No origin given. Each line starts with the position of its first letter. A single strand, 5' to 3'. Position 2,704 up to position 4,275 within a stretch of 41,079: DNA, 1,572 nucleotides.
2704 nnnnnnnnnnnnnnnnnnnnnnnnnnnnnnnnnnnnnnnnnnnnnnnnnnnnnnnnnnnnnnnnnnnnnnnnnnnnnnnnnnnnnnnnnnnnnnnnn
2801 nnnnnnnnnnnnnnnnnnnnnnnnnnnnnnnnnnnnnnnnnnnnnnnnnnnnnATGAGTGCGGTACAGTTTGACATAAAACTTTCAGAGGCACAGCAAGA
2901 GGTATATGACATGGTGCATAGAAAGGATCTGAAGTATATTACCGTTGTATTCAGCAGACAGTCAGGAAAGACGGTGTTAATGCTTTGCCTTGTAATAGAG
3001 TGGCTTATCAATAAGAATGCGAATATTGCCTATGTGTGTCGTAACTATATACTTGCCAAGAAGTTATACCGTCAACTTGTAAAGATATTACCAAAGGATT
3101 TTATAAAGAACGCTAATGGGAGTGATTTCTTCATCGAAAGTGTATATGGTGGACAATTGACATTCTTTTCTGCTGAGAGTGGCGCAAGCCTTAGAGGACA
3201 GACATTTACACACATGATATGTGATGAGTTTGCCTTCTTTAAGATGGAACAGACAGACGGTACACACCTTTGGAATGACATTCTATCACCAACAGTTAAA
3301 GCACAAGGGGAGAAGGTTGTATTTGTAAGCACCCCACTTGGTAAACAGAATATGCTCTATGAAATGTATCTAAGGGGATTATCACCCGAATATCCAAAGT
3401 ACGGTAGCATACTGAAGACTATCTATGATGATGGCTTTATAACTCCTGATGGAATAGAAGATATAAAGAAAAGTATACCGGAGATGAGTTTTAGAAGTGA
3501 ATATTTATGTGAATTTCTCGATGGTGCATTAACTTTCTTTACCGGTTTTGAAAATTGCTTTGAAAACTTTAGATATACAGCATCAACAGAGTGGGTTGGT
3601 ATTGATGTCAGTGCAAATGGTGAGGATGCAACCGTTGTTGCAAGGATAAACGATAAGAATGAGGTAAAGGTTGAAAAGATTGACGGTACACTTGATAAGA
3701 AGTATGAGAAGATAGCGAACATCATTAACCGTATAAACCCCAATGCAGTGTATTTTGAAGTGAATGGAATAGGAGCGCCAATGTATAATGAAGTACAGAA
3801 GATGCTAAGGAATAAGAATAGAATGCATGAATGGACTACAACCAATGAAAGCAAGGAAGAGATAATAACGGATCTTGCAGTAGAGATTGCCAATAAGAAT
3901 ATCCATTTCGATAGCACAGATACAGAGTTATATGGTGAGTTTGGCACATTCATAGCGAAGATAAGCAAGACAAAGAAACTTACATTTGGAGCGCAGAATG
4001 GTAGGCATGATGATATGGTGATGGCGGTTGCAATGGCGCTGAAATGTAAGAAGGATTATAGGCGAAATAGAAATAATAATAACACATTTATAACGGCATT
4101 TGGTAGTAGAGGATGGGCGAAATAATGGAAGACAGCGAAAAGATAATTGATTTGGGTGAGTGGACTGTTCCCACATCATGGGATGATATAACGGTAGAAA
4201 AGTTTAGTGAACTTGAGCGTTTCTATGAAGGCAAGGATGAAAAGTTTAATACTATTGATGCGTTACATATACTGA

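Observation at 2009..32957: Eleven intergenic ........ boxes divide the + strand late region into terminator-promoter units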

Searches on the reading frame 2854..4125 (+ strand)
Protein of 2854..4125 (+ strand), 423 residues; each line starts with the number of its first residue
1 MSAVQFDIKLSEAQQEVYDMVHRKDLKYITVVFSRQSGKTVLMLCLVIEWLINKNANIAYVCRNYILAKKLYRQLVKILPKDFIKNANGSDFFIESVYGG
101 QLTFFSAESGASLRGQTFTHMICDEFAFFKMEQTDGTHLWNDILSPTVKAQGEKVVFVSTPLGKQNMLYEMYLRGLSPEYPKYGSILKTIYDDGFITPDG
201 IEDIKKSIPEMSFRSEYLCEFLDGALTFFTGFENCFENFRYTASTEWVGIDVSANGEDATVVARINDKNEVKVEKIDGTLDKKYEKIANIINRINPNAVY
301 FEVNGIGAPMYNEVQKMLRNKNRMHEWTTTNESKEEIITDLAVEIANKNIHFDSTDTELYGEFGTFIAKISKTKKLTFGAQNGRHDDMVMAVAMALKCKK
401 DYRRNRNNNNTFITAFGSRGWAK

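Call 5: search_protein_families(library=pfam, proteins=[window:2854-4125:+], max_evalue=0.01)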
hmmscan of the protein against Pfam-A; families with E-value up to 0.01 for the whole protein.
window:2854-4125:+ (423 aa): 4 families
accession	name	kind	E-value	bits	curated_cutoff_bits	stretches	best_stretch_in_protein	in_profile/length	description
PF03237.21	Terminase_6N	-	5.2e-20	72.4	22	1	32-233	3-212/215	Terminase large subunit, T4likevirus-type, N-terminal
PF05876.18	GpA_ATPase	-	5.5e-06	26.6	25.6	1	6-164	7-176/247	Phage terminase large subunit gpA, ATPase domain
PF17289.8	Terminase_6C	-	0.00034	21.1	22.6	1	285-396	44-152/155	Terminase RNaseH-like domain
PF22530.2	Terminase-T7_RNaseH-like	-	0.009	16.7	27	0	250-341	1-98/108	Terminase Bacteriophage T7, Ribonuclease H-like domain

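Call 48: find_related_loci(query=window:2854-4125:+, collection=viral_contigs, flank=10000)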
Query window:2854-4125:+ (423 aa) in viral_contigs; peptide patterns used: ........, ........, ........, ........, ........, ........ (x = any residue, [..] = any of these).
8 stretches matched a pattern; 4 encode a relative of the query (tblastn E <= 1e-3); 4 distinct loci.
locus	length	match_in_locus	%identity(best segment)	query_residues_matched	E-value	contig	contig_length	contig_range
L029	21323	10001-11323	28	1-396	7e-7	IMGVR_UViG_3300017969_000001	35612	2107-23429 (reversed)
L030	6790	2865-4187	28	1-396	7e-7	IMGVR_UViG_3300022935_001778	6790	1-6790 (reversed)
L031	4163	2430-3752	28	1-396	7e-7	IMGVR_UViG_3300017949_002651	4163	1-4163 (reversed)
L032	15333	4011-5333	28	1-396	7e-7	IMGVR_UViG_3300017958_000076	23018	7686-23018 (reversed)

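Call 49: find_homologous_proteins(query=window:2854-4125:+)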
Query window:2854-4125:+ (423 aa): 694 proteins with E <= 0.001 among 4806 candidates; the best 120 are listed.
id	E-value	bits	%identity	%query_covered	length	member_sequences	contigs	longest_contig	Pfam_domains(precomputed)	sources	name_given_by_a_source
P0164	3.4e-284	960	99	100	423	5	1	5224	PF05876.19,PF03237.22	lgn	-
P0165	3.6e-187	640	65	98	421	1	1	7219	PF03237.22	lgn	-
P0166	4.3e-183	627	64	97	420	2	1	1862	PF03237.22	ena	-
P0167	1.0e-182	626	64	97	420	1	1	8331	PF03237.22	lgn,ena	-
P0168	1.5e-182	625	64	97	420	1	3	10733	PF03237.22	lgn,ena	-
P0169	1.9e-182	625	64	97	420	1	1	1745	PF03237.22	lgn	-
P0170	1.2e-181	622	64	98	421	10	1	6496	PF17289.9,PF03237.22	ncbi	-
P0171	1.7e-181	622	66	94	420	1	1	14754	PF17289.9,PF03237.22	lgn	-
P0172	8.3e-181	619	64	97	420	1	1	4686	PF03237.22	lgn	-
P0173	1.9e-180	618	63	97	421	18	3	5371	PF03237.22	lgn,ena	-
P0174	1.9e-180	618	65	95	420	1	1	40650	PF17289.9,PF03237.22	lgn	-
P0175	4.0e-180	617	63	97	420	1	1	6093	PF17289.9,PF03237.22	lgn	-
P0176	4.7e-180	617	63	97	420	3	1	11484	PF03237.22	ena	-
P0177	1.9e-179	615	64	97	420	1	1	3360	PF17289.9,PF03237.22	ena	-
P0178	2.4e-179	615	63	97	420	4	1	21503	PF03237.22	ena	-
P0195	2.1e-176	605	61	97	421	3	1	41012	PF03237.22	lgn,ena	-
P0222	2.8e-174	598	61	97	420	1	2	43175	PF17289.9,PF03237.22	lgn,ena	-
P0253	2.7e-173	595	61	97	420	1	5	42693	PF03237.22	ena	-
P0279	8.2e-173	593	61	97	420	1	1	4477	PF17289.9,PF03237.22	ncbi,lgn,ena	-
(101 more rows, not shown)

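Call 50: list_cluster_members(proteins=[P0170, P0279])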
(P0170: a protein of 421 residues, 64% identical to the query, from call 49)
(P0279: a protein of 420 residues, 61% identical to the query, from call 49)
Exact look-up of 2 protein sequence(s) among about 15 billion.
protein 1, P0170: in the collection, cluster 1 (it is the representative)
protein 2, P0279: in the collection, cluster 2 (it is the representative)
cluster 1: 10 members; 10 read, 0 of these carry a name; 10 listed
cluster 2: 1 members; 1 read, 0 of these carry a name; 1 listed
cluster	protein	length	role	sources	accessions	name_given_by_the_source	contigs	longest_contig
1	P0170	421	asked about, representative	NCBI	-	-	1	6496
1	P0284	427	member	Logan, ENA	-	-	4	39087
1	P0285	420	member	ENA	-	-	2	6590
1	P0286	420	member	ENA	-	-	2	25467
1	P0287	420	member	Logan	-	-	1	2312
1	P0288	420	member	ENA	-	-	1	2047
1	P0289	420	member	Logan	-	-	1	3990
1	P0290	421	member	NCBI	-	-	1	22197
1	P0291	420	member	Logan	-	-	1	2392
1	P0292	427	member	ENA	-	-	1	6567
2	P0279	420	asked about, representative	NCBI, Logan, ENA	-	-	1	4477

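Call 53: find_encoding_contigs(protein=P0290, flank=10000, max_places=2)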
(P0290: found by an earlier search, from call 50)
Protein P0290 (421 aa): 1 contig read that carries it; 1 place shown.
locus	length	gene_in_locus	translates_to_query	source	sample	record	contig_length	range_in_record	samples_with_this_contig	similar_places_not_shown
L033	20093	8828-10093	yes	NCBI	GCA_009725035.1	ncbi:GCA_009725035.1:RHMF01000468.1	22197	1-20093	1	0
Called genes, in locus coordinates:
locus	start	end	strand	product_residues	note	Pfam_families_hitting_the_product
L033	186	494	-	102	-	-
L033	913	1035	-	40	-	-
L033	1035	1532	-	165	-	-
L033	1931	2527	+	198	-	-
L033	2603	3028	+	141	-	-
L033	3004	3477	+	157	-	-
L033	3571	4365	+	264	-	PF01541:GIY-YIG, PF07453:NUMOD1 (weak), PF22083:I-HmuI_NUMOD-like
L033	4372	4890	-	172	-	-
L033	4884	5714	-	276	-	PF17293:Arm-DNA-bind_5, PF13102:Phage_int_SAM_5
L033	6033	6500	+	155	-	-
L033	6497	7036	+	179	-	PF13392:HNH_3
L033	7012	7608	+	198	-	-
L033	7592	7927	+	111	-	-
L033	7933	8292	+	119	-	-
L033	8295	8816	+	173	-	-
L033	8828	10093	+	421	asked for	PF17289:Terminase_6C (faint), PF03237:Terminase_6N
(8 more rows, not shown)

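Call 55: find_related_loci(query=A3, collection=genome_contigs, flank=10000)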
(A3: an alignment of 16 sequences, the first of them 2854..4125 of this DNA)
Query A3 (423 aa) in genome_contigs; peptide patterns used: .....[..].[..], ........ (x = any residue, [..] = any of these).
24 stretches matched a pattern, but none encodes a relative of the query by tblastn (E <= 1e-3).

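Call 60: search_dna_similar(query=window:2854-4125:+, collection=phages, mode=protein, max_evalue=1e-10, max_rows=30)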
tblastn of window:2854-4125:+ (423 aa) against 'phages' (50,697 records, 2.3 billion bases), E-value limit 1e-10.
Records with a match: 620; places in all: 620; records where one place covers at least 80% of the query: 3.
Best place of each record, by identity: <60% 620.
By first word of the organism name: Vibrio 305; Salmonella 171; Klebsiella 78; Escherichia 38; Bacteriophage 5; Phage 4; Thermus 2; Halogranum 2; Yersinia 2; Citrobacter 2; and 10 more.
By host as written in the record: - 309; Salmonella enterica subsp. enterica serovar Enteritidis PT1 37; Klebsiella pneumoniae 26; Vibrio breoganii 15; Salmonella sp. 14; Salmonella enterica subsp. enterica 13; Salmonella enterica subsp. enterica serovar Typhimurium 13; Escherichia coli K-12 12; and 88 more.
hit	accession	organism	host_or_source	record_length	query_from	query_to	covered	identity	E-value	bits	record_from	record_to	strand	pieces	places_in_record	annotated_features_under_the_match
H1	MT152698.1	Halorubrum phage Hardycor1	Halorubrum coriense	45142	25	397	88%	24.3%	1e-13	79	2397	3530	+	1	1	terL: large subunit terminase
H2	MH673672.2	Thermus phage phiFa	Thermus thermophilus HB27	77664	21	395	89%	23.5%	5e-13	77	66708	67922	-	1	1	terminase large subunit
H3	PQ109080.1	Thermus phage Riverbug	Thermus thermophilus HB8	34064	29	400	88%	22.7%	1e-18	94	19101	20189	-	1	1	TerL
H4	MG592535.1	Vibrio phage 1.168.O._10N.261.52.A10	Vibrio breoganii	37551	5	268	62%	29.0%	2e-19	97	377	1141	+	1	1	terminase-like family protein | terminase small subunit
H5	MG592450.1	Vibrio phage 1.074.O._10N.222.49.B7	Vibrio breoganii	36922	5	268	62%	27.9%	4e-19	96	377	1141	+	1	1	terminase-like family protein | terminase small subunit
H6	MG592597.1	Vibrio phage 1.233.A._10N.261.51.E6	Vibrio breoganii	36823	5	268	62%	27.9%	5e-19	96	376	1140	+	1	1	terminase-like family protein | terminase small subunit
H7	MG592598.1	Vibrio phage 1.233.B._10N.261.51.E6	Vibrio breoganii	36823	5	268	62%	27.9%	5e-19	96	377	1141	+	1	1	terminase-like family protein | terminase small subunit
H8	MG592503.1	Vibrio phage 1.132.O._10N.222.49.F8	Vibrio breoganii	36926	5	268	62%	27.9%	6e-19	96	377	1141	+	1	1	terminase-like family protein | terminase small subunit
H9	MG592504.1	Vibrio phage 1.133.O._10N.222.51.E4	Vibrio breoganii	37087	5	268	62%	27.9%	6e-19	96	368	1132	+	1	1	terminase-like family protein | terminase small subunit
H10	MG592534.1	Vibrio phage 1.167.O._10N.261.51.F2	Vibrio breoganii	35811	5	268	62%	27.9%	6e-19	96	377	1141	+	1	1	terminase-like family protein | terminase small subunit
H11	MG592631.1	Vibrio phage 1.266.O._10N.286.52.F9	Vibrio breoganii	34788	5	268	62%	27.9%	9e-19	95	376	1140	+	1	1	terminase-like family protein | terminase small subunit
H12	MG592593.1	Vibrio phage 1.226.O._10N.261.48.E5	Vibrio breoganii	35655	5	268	62%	27.9%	9e-19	95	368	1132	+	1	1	terminase-like family protein | terminase small subunit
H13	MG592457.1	Vibrio phage 1.082.O._10N.261.49.E4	Vibrio breoganii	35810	5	268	62%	27.9%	1e-18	95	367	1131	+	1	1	terminase-like family protein | terminase small subunit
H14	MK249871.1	Vibrio phage LP.2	Vibrio maritimus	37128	4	268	63%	27.4%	1e-19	97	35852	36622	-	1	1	hypothetical protein (x2)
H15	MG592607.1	Vibrio phage 1.242.O._10N.261.54.B2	Vibrio breoganii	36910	5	268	62%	27.5%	3e-18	94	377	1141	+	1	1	hypothetical protein | terminase small subunit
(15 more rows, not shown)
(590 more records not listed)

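Call 86: find_encoding_contigs(protein=P0195, flank=10000, max_places=1)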
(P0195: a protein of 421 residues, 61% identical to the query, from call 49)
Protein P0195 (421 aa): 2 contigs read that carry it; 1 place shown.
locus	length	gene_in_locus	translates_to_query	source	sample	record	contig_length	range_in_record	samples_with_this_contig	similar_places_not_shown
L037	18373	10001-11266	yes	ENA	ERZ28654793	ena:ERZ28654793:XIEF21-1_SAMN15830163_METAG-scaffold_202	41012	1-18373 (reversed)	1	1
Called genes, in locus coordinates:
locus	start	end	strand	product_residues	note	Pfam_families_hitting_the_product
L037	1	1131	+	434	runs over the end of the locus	-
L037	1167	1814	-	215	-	PF22083:I-HmuI_NUMOD-like (weak)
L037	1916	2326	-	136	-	-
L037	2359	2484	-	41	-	-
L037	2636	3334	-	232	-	-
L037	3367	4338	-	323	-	PF13730:HTH_36 (weak)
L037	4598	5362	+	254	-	PF13392:HNH_3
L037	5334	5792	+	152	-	PF13651:EcoRI_methylase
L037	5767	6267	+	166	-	PF13651:EcoRI_methylase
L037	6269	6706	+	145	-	PF13651:EcoRI_methylase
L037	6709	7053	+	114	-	-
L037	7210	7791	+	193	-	-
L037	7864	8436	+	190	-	-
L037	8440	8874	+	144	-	-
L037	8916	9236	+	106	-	-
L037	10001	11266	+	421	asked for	PF03237:Terminase_6N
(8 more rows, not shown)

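Call 87: find_encoding_contigs(protein=P0222, flank=10000, max_places=1)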
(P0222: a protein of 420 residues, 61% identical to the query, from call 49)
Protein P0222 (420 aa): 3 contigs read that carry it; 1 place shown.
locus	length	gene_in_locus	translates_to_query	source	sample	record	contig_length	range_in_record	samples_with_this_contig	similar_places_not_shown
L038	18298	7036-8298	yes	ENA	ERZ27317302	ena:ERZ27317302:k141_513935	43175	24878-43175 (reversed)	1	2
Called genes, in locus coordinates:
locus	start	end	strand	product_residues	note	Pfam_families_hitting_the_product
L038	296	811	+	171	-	-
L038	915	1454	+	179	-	-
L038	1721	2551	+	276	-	PF07463:NUMOD4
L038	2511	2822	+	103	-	-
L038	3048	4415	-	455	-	PF17293:Arm-DNA-bind_5, PF02899:Phage_int_SAM_1 (faint), PF13102:Phage_int_SAM_5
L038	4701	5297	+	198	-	-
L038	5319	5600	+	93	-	-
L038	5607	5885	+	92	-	-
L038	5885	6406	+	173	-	-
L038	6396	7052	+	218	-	PF13651:EcoRI_methylase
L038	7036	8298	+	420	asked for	PF17289:Terminase_6C (faint), PF03237:Terminase_6N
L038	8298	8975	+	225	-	-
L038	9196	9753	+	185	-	-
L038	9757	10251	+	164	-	-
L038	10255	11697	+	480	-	-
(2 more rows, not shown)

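Call 88: find_encoding_contigs(protein=P0253, flank=10000, max_places=1)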
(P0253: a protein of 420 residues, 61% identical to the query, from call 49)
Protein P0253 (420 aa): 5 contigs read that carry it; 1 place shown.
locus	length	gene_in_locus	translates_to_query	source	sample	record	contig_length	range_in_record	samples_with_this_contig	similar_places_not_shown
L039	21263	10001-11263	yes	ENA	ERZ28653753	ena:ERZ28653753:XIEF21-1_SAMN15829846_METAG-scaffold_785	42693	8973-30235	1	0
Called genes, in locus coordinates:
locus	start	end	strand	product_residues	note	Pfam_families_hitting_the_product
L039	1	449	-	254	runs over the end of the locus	PF00535:Glycos_transf_2 (weak)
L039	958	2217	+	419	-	PF04860:Phage_portal (weak)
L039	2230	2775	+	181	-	PF20459:DUF6712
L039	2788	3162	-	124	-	-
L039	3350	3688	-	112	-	-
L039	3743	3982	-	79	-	-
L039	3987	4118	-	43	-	-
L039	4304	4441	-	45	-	-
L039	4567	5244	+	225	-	-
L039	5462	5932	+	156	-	PF01844:HNH (faint)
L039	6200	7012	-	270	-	PF17293:Arm-DNA-bind_5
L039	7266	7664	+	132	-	-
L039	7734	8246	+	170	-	-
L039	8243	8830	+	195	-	-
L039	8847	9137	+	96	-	-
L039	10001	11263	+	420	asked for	PF03237:Terminase_6N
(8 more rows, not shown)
